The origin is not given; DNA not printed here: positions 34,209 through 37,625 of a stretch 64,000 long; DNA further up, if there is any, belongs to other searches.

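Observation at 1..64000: Hyper-abundant palindromic octamer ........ (core RCCGGC), a HIP-like genome signature distinct from canonical HIP1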

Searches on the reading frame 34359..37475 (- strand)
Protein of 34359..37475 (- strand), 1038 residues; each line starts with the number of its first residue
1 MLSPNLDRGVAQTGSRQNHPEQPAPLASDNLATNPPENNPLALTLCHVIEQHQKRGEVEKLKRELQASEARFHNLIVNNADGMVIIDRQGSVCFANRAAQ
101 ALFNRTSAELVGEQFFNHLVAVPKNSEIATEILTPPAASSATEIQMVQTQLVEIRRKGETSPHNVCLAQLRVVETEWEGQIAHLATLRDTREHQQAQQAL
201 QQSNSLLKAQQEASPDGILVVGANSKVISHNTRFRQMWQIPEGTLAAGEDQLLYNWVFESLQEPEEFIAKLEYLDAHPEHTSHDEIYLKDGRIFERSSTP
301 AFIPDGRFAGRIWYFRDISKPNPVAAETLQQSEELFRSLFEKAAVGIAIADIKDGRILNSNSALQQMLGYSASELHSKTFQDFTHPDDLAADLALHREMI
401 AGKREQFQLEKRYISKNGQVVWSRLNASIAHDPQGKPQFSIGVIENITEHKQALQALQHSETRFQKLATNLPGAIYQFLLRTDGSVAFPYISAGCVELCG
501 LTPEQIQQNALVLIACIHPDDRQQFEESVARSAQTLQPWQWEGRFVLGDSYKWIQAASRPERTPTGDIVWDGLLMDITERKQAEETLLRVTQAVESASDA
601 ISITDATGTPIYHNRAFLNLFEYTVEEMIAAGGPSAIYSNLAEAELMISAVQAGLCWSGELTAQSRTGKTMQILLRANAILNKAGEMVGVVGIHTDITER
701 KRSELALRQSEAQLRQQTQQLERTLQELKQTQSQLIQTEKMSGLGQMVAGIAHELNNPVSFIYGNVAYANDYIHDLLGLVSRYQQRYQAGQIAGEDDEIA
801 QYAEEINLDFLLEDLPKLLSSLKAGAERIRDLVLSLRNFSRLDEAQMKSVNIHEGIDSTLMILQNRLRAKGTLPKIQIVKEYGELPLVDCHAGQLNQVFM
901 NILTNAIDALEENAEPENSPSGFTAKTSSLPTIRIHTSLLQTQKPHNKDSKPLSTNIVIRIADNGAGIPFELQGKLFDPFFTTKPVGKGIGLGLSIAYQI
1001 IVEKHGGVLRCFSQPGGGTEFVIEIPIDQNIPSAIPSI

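Call 9: search_protein_families(library=pfam, proteins=[window:34359-37475:-])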
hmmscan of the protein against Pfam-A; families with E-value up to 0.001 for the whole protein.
window:34359-37475:- (1038 aa): 8 families
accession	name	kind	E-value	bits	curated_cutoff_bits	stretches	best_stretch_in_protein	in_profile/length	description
PF13426.13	PAS_9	-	1.4e-38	131.7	27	3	345-449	2-103/103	PAS domain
PF00989.32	PAS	-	8e-36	122.9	22.6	3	335-445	2-111/113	PAS fold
PF08448.16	PAS_4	-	1.7e-32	112.3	23.1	3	341-451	2-109/110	PAS fold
PF08447.18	PAS_3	-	1.9e-30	105.4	25.6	2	360-444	4-89/89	PAS fold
PF13188.13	PAS_8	-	3.4e-28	97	21.8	3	334-388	1-55/65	PAS domain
PF02518.31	HATPase_c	-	5.3e-21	75.6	26.4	1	894-1028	5-110/111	Histidine kinase-, DNA gyrase B-, and HSP90-like ATPase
PF12860.13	PAS_7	-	3.9e-14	53.2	27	0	595-704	2-114/115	PAS fold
PF24820.1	Diguanyl_cycl_sensor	-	4.6e-05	23.8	28.1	0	80-125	6-51/109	Diguanylate cyclase-like sensor domain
